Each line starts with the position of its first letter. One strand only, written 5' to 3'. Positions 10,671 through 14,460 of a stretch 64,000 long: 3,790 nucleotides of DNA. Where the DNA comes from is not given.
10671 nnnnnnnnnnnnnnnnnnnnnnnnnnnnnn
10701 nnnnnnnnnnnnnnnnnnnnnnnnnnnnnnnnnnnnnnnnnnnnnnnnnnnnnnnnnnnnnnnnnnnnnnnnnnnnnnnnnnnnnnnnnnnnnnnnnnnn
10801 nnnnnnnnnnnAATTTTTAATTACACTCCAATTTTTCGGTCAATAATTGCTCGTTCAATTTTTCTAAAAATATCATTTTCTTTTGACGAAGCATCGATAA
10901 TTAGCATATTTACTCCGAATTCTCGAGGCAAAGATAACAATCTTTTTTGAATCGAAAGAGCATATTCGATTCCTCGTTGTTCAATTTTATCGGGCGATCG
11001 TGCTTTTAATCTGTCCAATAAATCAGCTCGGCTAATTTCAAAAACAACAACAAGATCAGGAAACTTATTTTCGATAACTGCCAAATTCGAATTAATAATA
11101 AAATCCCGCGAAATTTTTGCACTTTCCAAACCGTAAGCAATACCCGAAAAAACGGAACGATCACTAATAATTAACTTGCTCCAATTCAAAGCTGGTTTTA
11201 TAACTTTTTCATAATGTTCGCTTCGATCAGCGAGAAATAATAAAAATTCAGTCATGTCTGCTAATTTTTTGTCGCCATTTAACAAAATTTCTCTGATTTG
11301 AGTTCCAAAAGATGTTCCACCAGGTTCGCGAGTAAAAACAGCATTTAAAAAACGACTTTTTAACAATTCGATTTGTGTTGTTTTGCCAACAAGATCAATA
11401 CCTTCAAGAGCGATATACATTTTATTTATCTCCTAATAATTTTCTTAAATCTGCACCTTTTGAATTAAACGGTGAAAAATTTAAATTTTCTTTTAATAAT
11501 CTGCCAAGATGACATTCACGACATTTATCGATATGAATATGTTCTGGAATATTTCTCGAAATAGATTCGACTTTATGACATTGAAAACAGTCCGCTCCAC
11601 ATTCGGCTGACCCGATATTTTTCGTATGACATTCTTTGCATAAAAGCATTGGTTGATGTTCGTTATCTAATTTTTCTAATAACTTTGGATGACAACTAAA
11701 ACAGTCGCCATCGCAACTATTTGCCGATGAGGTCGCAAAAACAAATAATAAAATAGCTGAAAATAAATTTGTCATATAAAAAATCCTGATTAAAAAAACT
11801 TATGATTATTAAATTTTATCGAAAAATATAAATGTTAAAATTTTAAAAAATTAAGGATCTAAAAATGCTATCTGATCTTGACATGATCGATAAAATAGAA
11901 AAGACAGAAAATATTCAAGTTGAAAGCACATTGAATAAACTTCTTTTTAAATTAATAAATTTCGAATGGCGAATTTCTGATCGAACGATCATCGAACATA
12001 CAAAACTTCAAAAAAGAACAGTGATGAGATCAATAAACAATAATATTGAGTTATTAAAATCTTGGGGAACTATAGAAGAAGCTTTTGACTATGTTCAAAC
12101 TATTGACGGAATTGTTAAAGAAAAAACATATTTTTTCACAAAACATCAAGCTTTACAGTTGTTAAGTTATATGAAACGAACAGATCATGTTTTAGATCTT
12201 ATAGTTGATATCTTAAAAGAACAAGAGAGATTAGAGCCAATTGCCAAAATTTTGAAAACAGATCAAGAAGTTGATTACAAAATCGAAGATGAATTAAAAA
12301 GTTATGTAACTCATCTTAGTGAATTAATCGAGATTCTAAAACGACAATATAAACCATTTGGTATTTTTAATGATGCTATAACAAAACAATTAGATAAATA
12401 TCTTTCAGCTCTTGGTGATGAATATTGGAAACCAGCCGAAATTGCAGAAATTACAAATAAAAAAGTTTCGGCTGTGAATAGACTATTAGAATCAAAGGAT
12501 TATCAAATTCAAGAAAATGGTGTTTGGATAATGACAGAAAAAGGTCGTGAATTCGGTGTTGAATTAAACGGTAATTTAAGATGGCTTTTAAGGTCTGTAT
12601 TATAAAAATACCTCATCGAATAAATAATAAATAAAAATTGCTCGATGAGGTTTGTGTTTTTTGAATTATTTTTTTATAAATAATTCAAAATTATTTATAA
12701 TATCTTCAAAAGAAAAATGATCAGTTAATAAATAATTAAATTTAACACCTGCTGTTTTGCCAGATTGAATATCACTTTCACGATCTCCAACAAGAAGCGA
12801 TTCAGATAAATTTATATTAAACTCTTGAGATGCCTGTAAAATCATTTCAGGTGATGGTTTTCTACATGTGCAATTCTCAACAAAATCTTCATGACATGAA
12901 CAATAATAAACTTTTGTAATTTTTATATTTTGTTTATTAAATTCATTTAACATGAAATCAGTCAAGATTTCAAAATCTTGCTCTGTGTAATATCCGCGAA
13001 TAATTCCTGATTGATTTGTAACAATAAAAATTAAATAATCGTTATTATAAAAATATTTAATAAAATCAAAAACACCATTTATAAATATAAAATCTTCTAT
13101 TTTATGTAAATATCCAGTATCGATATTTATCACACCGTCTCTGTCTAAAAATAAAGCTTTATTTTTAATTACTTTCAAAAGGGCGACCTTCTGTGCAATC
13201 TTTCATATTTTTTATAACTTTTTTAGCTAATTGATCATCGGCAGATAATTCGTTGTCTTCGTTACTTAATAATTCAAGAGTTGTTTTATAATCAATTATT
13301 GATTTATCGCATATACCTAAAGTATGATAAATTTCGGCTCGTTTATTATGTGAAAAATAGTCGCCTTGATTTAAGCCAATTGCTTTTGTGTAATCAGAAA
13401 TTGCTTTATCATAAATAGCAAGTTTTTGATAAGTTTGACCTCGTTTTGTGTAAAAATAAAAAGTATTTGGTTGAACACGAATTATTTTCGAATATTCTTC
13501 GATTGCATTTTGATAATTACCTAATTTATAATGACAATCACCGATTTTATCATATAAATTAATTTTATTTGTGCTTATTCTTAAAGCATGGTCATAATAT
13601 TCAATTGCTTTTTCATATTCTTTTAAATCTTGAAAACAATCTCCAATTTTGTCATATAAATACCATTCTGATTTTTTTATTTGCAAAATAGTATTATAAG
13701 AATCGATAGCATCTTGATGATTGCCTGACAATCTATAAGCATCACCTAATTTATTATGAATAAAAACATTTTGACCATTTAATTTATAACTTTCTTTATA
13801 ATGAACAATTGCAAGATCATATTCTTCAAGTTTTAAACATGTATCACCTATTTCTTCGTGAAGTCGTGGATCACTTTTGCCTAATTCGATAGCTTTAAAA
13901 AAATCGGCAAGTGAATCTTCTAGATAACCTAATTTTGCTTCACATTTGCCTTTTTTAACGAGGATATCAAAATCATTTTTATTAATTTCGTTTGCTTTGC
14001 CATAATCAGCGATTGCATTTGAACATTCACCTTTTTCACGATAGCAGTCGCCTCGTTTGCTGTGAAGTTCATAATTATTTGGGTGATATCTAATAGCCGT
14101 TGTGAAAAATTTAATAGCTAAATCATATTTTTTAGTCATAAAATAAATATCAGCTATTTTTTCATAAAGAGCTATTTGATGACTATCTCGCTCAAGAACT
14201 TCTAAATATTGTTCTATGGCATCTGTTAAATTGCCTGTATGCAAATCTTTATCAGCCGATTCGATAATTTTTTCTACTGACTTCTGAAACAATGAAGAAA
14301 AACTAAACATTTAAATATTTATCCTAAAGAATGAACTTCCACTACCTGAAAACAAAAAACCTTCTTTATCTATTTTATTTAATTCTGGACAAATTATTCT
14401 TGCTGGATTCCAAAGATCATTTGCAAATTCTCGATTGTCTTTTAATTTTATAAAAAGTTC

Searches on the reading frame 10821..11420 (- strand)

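Call 7: search_protein_families(library=pfam, proteins=[window:10821-11420:-], max_evalue=0.01)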
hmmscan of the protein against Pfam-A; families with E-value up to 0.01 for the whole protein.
window:10821-11420:- (199 aa): 2 families
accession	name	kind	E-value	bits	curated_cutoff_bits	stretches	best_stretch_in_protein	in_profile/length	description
PF02223.23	Thymidylate_kin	-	8e-40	136.9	27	1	5-188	1-185/185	Thymidylate kinase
PF13521.12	AAA_28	-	0.0014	19.3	27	1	11-178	10-160/164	AAA domain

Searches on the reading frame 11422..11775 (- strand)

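Call 7: search_protein_families(library=pfam, proteins=[window:11422-11775:-], max_evalue=0.01)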
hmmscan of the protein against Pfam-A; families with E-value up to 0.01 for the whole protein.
window:11422-11775:- (117 aa): 1 family
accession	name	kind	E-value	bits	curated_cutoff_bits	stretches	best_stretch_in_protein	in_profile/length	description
PF22113.1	Mtrc-MtrF_II-IV_dom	-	0.0085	16.1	30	0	23-55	7-40/176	Outer membrane cytochrome MtrC/MtrF-like, domains II/IV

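Call 82: search_protein_families(library=pfam, proteins=[window:11422-11775:-], max_evalue=10)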
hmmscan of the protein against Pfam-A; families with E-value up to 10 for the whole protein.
window:11422-11775:- (117 aa): 3 families
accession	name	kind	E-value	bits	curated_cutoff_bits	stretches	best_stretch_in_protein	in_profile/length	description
PF22113.1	Mtrc-MtrF_II-IV_dom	-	0.0085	16.1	30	2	23-55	7-40/176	Outer membrane cytochrome MtrC/MtrF-like, domains II/IV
PF14522.11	Cytochrome_C7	-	0.077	13.3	24.8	1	21-68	12-67/67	Cytochrome c7 and related cytochrome c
PF09699.15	Paired_CXXCH_1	-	1.3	9.2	20.6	1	63-68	32-37/41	Doubled CXXCH motif (Paired_CXXCH_1)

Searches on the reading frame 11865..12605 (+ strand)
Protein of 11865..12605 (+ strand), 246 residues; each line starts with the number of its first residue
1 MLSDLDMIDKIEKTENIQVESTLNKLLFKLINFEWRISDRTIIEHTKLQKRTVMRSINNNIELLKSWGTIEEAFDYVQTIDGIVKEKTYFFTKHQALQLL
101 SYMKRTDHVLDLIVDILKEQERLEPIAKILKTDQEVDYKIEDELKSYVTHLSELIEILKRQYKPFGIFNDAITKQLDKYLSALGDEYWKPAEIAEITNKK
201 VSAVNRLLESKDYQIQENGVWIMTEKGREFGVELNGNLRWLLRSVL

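Call 6: search_protein_families(library=pfam, proteins=[window:11865-12605:+], max_evalue=0.01)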
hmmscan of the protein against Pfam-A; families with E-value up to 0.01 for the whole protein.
window:11865-12605:+ (246 aa): 2 families
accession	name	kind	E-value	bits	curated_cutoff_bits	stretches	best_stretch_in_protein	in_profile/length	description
PF09669.15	Phage_pRha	-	0.0014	19.6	29.9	0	38-119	2-85/91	Phage regulatory protein Rha (Phage_pRha)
PF04262.19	Glu_cys_ligase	-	0.0027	16.8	27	1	140-207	243-311/372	Glutamate-cysteine ligase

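Call 19: search_protein_families(library=phrogs, proteins=[window:11865-12605:+], max_evalue=0.01)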
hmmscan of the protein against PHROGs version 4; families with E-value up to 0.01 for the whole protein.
window:11865-12605:+ (246 aa): 1 family
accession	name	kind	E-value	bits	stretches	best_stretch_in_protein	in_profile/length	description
phrog_28726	-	unknown function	0.0055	17.4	1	57-158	35-136/177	-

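Call 20: search_protein_families(library=padloc, proteins=[window:11865-12605:+], max_evalue=0.01)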
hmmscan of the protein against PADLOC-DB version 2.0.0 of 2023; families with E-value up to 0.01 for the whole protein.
window:11865-12605:+ (246 aa): 0 families

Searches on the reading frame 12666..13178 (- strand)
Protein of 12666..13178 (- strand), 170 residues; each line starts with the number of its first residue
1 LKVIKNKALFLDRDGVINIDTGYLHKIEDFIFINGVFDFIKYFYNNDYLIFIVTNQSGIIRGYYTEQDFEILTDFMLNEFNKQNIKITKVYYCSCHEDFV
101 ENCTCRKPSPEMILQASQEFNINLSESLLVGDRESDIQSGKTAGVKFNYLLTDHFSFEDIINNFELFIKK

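Call 7: search_protein_families(library=pfam, proteins=[window:12666-13178:-], max_evalue=0.01)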
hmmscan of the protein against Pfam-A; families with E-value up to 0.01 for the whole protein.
window:12666-13178:- (170 aa): 4 families
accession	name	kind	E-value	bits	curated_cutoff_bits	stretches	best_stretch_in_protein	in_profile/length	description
PF13419.12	HAD_2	-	1.2e-12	48.7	23.8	1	102-147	130-175/178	Haloacid dehalogenase-like hydrolase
PF13242.12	Hydrolase_like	-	2.1e-10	40.8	22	1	105-157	2-55/75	HAD-hyrolase-like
PF08645.17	PNK3P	-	4.1e-08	33.6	22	1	25-135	22-128/161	Polynucleotide kinase 3 phosphatase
PF00702.32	Hydrolase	-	2.8e-07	31.6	26.4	1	97-144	144-191/191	haloacid dehalogenase-like hydrolase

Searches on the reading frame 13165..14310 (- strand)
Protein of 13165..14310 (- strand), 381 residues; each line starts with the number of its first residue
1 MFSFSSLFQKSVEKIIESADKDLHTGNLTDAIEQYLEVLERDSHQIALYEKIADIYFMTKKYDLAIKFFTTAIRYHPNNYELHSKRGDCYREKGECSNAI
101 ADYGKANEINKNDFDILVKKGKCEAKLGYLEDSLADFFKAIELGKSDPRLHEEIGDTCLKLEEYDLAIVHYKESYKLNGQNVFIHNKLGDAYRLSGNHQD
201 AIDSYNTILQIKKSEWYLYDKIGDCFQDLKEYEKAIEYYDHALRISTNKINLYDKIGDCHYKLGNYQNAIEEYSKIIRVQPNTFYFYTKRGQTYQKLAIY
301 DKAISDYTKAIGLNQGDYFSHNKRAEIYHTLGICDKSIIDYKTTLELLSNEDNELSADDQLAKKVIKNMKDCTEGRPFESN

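Call 7: search_protein_families(library=pfam, proteins=[window:13165-14310:-], max_evalue=0.01)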
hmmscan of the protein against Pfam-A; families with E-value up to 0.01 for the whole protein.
window:13165-14310:- (381 aa): 32 families (the best 25 are shown)
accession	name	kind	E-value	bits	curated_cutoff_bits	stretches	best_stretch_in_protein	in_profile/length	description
PF07719.23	TPR_2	-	8.1e-43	141.5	27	4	252-282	3-33/34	Tetratricopeptide repeat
PF00515.34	TPR_1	-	1.6e-42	142.1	27.8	6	222-245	7-30/34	Tetratricopeptide repeat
PF13414.12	TPR_11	-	1.8e-37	127.1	26.8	5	257-297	1-41/42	TPR repeat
PF13181.12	TPR_8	-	1e-32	109.9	25.7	3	218-246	3-31/34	Tetratricopeptide repeat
PF13424.12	TPR_12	-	5.9e-28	97.3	30.1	5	221-279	8-74/77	Tetratricopeptide repeat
PF13432.12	TPR_16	-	1.4e-21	77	32.7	3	60-105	11-55/65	Tetratricopeptide repeat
PF13431.12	TPR_17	-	1.6e-20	72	24.4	0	68-95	1-28/34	Tetratricopeptide repeat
PF13174.12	TPR_6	-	6.4e-17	61.4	26.3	1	255-283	5-33/33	Tetratricopeptide repeat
PF14559.12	TPR_19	-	4.5e-16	59.4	25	2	25-83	4-62/68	Tetratricopeptide repeat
PF13428.12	TPR_14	-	4e-15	55.3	23.5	0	252-292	3-43/44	Tetratricopeptide repeat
PF22860.2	DUF7017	-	2.4e-12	47.5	27.5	2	189-248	8-66/141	Domain of unknown function (DUF7017)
PF13176.12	TPR_7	-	3.3e-11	42.8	27.9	0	220-247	3-30/36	Tetratricopeptide repeat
PF25068.1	ARM_TT21_4th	-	6.1e-10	40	30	1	219-271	2-53/153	Tetratricopeptide repeat protein 21 forth ARM domain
PF14938.12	SNAP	-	2.4e-09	37.5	25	1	223-279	129-184/282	Soluble NSF attachment protein, SNAP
PF13371.12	TPR_9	-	3.2e-09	37.1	35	0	229-281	8-60/73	Tetratricopeptide repeat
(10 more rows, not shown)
